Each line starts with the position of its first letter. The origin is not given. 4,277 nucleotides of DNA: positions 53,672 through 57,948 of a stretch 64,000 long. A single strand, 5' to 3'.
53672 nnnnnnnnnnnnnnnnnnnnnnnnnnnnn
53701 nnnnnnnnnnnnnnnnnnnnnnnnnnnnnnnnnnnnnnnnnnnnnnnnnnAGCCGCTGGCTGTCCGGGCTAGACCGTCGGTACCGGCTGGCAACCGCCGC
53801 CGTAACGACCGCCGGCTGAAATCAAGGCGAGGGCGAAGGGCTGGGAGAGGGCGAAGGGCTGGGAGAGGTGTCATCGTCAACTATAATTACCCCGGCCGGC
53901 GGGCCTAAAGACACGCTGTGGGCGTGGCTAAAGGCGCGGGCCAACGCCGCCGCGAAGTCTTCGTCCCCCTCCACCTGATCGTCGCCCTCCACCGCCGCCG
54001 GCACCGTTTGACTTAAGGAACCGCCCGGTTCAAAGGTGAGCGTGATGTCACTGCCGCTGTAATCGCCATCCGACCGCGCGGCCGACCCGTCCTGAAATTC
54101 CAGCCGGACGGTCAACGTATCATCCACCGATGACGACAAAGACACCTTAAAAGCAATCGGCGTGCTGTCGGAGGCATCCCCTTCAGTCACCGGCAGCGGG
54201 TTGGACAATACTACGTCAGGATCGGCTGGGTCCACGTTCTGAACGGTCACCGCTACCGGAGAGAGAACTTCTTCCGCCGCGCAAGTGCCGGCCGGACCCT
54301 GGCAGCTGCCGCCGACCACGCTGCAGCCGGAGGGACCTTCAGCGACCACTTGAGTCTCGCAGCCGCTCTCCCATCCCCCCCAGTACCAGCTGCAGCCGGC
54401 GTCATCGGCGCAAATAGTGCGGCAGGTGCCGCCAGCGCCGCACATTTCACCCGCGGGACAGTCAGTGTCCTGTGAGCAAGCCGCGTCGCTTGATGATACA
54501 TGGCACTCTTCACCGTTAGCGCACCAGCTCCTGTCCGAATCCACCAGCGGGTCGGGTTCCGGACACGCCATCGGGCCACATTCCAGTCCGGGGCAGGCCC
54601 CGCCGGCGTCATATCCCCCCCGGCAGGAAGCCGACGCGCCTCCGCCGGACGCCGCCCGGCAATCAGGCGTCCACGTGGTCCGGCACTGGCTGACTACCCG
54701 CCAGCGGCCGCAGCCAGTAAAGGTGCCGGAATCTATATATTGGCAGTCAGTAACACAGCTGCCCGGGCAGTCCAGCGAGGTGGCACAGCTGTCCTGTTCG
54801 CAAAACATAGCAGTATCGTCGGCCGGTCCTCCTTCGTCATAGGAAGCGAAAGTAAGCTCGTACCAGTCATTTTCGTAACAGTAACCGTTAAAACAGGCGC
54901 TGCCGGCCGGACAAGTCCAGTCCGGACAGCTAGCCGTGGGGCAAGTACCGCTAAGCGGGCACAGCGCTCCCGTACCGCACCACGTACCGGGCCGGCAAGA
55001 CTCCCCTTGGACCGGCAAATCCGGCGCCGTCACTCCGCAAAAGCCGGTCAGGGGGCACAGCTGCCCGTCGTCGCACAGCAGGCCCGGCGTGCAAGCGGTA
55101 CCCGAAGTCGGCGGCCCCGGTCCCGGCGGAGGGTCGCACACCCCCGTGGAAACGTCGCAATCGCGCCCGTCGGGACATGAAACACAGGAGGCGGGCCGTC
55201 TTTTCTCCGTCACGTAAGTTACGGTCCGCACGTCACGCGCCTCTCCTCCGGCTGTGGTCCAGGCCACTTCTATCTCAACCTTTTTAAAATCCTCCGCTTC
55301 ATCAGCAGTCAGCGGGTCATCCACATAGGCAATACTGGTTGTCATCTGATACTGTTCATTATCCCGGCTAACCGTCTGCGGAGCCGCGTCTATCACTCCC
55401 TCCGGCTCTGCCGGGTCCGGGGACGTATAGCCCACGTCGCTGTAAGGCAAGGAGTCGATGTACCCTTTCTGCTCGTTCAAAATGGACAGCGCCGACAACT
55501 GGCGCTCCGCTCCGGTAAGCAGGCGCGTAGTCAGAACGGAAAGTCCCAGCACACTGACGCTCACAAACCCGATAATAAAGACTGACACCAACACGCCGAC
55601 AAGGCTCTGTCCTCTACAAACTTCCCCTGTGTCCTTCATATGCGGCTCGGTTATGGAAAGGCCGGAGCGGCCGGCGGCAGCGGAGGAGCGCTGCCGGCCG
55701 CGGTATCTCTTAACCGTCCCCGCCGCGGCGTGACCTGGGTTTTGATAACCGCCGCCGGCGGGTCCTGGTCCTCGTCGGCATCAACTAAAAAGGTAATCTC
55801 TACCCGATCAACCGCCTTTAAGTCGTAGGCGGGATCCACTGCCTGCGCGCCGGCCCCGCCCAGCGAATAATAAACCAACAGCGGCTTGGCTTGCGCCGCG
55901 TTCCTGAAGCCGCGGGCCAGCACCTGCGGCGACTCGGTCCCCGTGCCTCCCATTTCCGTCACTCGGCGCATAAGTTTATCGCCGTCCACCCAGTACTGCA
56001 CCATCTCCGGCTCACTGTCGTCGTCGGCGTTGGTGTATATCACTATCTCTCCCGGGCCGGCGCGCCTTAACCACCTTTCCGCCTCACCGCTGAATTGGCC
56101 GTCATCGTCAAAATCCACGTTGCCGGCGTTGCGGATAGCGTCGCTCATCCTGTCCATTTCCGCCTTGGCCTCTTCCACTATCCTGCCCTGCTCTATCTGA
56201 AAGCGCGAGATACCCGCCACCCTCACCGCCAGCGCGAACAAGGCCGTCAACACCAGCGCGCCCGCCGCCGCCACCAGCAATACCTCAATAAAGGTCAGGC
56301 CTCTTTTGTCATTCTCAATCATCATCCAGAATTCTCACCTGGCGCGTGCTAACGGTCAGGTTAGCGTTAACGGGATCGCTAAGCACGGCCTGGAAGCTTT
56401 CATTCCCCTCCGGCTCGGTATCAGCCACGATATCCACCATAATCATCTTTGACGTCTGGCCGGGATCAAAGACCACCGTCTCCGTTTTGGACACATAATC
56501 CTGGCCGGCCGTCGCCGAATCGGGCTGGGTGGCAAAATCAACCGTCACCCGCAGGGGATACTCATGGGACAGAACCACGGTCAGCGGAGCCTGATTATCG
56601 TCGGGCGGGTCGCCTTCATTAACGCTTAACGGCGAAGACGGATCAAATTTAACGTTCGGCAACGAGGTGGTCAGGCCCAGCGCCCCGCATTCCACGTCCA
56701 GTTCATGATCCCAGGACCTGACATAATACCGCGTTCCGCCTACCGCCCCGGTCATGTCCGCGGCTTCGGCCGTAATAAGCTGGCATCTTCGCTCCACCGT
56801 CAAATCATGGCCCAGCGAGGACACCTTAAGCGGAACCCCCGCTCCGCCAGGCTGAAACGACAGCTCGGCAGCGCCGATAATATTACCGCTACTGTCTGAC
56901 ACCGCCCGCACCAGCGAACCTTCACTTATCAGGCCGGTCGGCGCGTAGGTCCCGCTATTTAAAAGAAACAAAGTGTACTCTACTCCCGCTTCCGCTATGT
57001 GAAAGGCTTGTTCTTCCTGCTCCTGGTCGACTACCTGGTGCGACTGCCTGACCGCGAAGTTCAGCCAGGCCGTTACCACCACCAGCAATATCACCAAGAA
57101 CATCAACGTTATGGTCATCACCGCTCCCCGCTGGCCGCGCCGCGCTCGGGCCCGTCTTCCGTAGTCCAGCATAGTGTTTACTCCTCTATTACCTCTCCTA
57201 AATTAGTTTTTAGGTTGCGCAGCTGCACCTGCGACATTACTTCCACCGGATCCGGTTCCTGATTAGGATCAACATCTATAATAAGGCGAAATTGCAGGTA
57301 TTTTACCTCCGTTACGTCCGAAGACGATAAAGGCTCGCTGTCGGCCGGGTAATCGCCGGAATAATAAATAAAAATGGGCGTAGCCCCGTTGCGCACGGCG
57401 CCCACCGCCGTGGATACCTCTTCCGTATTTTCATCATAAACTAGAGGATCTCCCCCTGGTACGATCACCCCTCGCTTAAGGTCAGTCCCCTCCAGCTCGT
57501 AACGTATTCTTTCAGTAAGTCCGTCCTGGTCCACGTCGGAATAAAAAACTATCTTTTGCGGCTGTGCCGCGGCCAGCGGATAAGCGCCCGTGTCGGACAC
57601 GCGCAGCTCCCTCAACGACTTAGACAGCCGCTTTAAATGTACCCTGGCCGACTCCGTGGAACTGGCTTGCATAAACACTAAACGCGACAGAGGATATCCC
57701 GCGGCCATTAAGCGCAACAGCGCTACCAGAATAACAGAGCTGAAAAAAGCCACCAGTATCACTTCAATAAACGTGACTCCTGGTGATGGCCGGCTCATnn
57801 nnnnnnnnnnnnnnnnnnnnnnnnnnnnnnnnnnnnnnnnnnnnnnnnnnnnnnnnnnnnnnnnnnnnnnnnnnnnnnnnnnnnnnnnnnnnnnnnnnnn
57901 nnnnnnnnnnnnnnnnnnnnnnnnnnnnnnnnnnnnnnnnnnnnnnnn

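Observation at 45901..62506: Expanded type IV pilus locus: duplicated pilMNO, five prepilin-type genes with PilX-like, Calx-beta and Cys-rich modules, flanked by pilC/pilB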

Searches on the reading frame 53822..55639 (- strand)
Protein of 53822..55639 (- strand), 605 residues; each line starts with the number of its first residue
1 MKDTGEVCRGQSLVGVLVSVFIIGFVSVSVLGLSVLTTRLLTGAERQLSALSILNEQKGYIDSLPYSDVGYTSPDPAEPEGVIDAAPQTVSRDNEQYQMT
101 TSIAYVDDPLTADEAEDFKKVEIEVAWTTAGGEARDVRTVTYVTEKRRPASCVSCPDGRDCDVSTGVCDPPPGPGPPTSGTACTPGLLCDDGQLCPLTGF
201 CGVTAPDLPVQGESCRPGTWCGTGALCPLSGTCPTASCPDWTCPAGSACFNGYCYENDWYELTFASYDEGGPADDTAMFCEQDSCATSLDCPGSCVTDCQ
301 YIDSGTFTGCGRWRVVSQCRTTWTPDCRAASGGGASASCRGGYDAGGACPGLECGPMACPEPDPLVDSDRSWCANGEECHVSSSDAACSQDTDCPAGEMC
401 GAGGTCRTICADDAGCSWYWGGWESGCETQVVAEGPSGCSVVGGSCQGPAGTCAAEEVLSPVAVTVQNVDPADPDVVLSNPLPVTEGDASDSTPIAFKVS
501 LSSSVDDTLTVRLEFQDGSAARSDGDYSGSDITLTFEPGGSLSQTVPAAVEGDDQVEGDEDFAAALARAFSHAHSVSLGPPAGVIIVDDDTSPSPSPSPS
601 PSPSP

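Call 4: search_protein_families(library=pfam, proteins=[window:53822-55639:-], max_evalue=0.01)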
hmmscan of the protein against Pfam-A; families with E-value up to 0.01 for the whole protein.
window:53822-55639:- (605 aa): 1 family
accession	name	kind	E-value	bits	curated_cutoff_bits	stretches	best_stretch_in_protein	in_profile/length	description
PF03160.20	Calx-beta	-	9e-12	45.5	27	1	496-590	25-119/119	Calx-beta domain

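Call 22: search_protein_families(library=ncbifam, proteins=[window:53822-55639:-], max_evalue=1)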
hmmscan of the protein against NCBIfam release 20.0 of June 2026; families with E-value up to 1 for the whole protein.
window:53822-55639:- (605 aa): 1 family
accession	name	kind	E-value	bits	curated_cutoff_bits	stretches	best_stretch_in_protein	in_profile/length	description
NF041013.1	T4P_ComGE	equivalog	0.088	12.9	49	1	8-57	3-52/83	competence type IV pilus minor pilin ComGE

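Call 61: find_homologous_proteins(query=window:53822-55639:-, max_evalue=0.001)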
Query window:53822-55639:- (605 aa): 5 proteins with E <= 0.001 among 8000 candidates.
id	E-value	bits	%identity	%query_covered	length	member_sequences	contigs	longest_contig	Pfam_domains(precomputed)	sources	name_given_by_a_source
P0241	3.6e-247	840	62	96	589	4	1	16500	PF03160.21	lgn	-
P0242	3.8e-238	810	60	94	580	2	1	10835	PF03160.21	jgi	-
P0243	9.9e-229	779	58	96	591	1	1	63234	PF03160.21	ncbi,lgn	ncbi:MAG: Calx-beta domain-containing protein [bacterium]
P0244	1.1e-221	756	58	98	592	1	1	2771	PF03160.21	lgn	-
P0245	6.1e-4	37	33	20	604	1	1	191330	PF13715.13,PF07963.18,PF17802.8,PF13620.13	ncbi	-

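Call 62: find_encoding_contigs(protein=P0243, flank=10000, max_places=1)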
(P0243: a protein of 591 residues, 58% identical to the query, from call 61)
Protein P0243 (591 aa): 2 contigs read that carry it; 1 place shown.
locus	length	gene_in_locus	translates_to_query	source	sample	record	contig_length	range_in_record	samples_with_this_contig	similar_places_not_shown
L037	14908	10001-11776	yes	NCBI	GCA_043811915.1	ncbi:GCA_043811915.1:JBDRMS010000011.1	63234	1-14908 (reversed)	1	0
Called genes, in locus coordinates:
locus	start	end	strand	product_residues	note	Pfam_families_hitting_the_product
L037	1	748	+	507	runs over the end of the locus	PF02789:Peptidase_M17_N, PF00883:Peptidase_M17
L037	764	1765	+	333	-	PF01565:FAD_binding_4, PF02873:MurB_C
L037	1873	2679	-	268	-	PF00950:ABC-3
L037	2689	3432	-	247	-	PF00005:ABC_tran, PF02463:SMC_N (faint), PF13304:AAA_21 (faint)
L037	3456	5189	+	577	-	PF05157:MshEN, PF00437:T2SSE, PF13191:AAA_16 (faint)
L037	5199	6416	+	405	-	PF00482:T2SSF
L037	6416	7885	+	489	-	PF07963:N_methyl (weak), PF24107:DUF7382 (faint), PF13620:CarboxypepD_reg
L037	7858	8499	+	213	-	-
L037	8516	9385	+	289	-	PF03160:Calx-beta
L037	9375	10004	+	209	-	PF07963:N_methyl (weak)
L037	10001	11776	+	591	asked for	PF03160:Calx-beta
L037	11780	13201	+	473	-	PF02366:PMT, PF16192:PMT_4TMC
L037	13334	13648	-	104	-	-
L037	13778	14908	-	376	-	PF22842:Pel9A-like_beta_helix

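Call 77: predict_structure(alignment_id=A4)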
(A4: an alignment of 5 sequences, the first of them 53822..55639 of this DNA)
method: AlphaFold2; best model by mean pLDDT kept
length: 605 residues; sequences in the alignment: 5
mean_pLDDT: 49.9   pTM: 0.30
mean pLDDT of the five models: 49.9, 44.7, 42.8, 41.3, 41.1
residues with pLDDT >= 90: 10; 70-90: 98; 50-70: 144; < 50: 353
segments of 3 or more residues with pLDDT < 50: 1-12, 29-97, 103-120, 131-135, 139-156, 161-176, 183-188, 192-197, 203-207, 259-360, 376-385, 390-392, 394-402, 406-447, 449-458, 591-599
pLDDT, mean of each block of 10 residues (from residue 1): 32 50 57 39 39 41 36 27 41 47 45 44 53 48 41 47 43 49 51 50 53 62 61 68 63 59 31 21 24 25 29 32 28 25 25 37 51 48 48 47 46 27 29 38 40 46 87 82 72 87 83 71 61 83 87 68 76 72 76 45 52
secondary structure, 60 per line:
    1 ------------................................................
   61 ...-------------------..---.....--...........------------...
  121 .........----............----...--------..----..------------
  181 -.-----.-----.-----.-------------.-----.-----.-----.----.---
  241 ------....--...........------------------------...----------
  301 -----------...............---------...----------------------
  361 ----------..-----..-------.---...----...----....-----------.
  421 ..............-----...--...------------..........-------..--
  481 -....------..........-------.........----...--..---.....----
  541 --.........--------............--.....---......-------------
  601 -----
elements in order (helices of 4 or more, strands of 3 or more residues): H13-63 E88-92 E95-105 E118-129 E134-145 E247-250 E253-256 H257-263 E312-326 E398-400 E405-408 E420-434 E440-442 E445-447 E460-469 E482-485 E492-501 E509-517 E532-536 E543-551 E560-571 E574-578 E582-587

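Call 78: search_protein_families(library=pfam, proteins=[window:53822-55639:-], max_evalue=5)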
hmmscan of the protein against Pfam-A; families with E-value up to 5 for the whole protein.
window:53822-55639:- (605 aa): 2 families
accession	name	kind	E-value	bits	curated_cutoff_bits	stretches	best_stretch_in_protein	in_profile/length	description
PF03160.20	Calx-beta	-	9e-12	45.5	27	1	496-590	25-119/119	Calx-beta domain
PF07963.17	N_methyl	-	0.09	12.8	21.2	1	8-30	4-26/27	Prokaryotic N-terminal methylation motif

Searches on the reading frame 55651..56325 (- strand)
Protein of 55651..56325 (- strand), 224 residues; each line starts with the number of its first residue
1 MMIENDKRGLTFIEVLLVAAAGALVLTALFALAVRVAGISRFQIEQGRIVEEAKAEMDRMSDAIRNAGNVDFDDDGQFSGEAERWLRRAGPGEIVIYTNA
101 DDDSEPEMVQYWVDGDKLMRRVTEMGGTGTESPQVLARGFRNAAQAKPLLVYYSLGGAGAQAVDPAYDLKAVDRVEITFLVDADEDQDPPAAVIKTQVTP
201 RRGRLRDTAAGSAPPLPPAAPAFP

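Call 4: search_protein_families(library=pfam, proteins=[window:55651-56325:-], max_evalue=0.01)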
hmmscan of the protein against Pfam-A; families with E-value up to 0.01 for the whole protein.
window:55651-56325:- (224 aa): 1 family
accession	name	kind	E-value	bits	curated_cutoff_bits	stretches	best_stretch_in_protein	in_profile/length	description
PF07963.17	N_methyl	-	0.0033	17.4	21.2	1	6-30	3-27/27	Prokaryotic N-terminal methylation motif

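Call 22: search_protein_families(library=ncbifam, proteins=[window:55651-56325:-], max_evalue=1)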
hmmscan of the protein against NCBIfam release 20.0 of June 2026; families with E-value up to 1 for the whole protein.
window:55651-56325:- (224 aa): 3 families
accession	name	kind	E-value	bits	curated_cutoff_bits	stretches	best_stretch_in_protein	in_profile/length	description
TIGR02532.1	IV_pilin_GFxxxE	domain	0.068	13.1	16.3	1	7-29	1-23/24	prepilin-type N-terminal cleavage/methylation domain-containing protein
NF007820.0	PRK10529.1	equivalog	0.1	12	325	1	117-192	15-90/225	two-component system response regulator KdpE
NF038304.1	EPS_HpsC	equivalog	0.59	9.6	200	0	4-36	17-49/318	hormogonium polysaccharide secretion pseudopilin HpsC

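Call 78: search_protein_families(library=pfam, proteins=[window:55651-56325:-], max_evalue=5)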
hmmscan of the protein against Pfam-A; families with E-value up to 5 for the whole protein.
window:55651-56325:- (224 aa): 2 families
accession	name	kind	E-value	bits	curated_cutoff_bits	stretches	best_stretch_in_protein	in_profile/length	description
PF07963.17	N_methyl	-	0.0033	17.4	21.2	1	6-30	3-27/27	Prokaryotic N-terminal methylation motif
PF17957.7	Big_7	-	0.23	12.6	24.1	1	92-126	18-44/70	Bacterial Ig domain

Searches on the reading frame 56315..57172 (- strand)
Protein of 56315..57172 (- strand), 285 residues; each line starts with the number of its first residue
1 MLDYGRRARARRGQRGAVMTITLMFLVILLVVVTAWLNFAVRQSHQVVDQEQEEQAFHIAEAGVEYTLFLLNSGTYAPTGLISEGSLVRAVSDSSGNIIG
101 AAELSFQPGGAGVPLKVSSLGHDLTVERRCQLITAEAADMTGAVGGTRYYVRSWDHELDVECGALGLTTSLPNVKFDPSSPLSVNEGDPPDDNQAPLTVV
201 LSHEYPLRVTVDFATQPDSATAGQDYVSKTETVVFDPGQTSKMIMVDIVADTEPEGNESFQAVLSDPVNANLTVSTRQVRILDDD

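Call 4: search_protein_families(library=pfam, proteins=[window:56315-57172:-], max_evalue=0.01)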
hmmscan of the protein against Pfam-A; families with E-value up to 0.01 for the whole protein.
window:56315-57172:- (285 aa): 2 families
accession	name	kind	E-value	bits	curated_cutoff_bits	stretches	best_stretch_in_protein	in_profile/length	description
PF03160.20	Calx-beta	-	4.5e-16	59.4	27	1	192-285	21-119/119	Calx-beta domain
PF13850.11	ERGIC_N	-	0.00094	19.7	27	0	12-56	17-61/91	Endoplasmic Reticulum-Golgi Intermediate Compartment (ERGIC)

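Call 22: search_protein_families(library=ncbifam, proteins=[window:56315-57172:-], max_evalue=1)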
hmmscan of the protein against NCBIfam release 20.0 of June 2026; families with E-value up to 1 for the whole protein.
window:56315-57172:- (285 aa): 6 families
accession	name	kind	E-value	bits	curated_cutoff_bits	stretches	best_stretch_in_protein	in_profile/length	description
TIGR00845.1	caca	equivalog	1.6e-08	32.8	679.85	1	207-266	426-485/921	sodium/calcium exchanger 1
NF038115.1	SVAGG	subfamily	1e-06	28.1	150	1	194-253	281-343/407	SVAGG family GlyGly-CTERM protein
NF041014.1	pilin_ComGG_2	equivalog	0.072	13.7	40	1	15-62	4-51/101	competence type IV pilus minor pilin ComGG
NF037980.1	T2SS_GspK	equivalog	0.09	12.3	130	1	14-73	1-60/307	type II secretion system minor pseudopilin GspK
TIGR01195.1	oadG_fam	subfamily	0.13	12.8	36.05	1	19-55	15-52/84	sodium pump decarboxylases, gamma subunit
NF042931.1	SAG1386_EF1546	equivalog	0.13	12.3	80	1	7-60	17-69/158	SAG1386/EF1546 family surface-associated protein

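Call 78: search_protein_families(library=pfam, proteins=[window:56315-57172:-], max_evalue=5)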
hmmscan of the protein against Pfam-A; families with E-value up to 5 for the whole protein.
window:56315-57172:- (285 aa): 3 families
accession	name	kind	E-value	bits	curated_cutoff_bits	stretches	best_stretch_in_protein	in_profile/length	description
PF03160.20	Calx-beta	-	4.5e-16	59.4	27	1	192-285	21-119/119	Calx-beta domain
PF13850.11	ERGIC_N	-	0.00094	19.7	27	1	12-56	17-61/91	Endoplasmic Reticulum-Golgi Intermediate Compartment (ERGIC)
PF14341.11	PilX_N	-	0.018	15.5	25.5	1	15-65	1-51/51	PilX N-terminal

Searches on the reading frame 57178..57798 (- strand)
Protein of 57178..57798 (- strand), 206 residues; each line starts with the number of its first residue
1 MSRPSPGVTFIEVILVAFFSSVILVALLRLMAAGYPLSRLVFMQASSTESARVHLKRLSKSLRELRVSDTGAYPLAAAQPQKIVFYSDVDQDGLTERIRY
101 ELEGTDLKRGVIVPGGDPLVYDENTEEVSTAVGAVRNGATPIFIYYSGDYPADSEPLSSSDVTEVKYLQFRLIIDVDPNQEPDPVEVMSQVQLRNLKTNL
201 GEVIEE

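Call 4: search_protein_families(library=pfam, proteins=[window:57178-57798:-], max_evalue=0.01)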
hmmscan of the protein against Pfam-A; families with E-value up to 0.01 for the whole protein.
window:57178-57798:- (206 aa): 0 families

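Call 22: search_protein_families(library=ncbifam, proteins=[window:57178-57798:-], max_evalue=1)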
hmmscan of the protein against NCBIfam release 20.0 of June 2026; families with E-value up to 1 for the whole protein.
window:57178-57798:- (206 aa): 1 family
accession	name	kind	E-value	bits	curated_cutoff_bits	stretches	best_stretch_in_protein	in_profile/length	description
TIGR02491.1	NrdG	equivalog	0.047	13.6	126.1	1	94-140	50-95/154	anaerobic ribonucleoside-triphosphate reductase activating protein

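Call 72: search_solved_structures(query=window:57178-57798:-, max_evalue=5)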
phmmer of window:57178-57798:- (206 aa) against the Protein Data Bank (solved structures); distinct sequences matched with E-value up to 5: 1.
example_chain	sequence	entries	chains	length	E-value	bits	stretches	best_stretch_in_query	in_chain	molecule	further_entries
6l02_A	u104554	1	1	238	0.24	14.4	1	93-195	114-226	Yellow fluorescent protein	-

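Call 78: search_protein_families(library=pfam, proteins=[window:57178-57798:-], max_evalue=5)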
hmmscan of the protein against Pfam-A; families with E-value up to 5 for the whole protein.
window:57178-57798:- (206 aa): 0 families
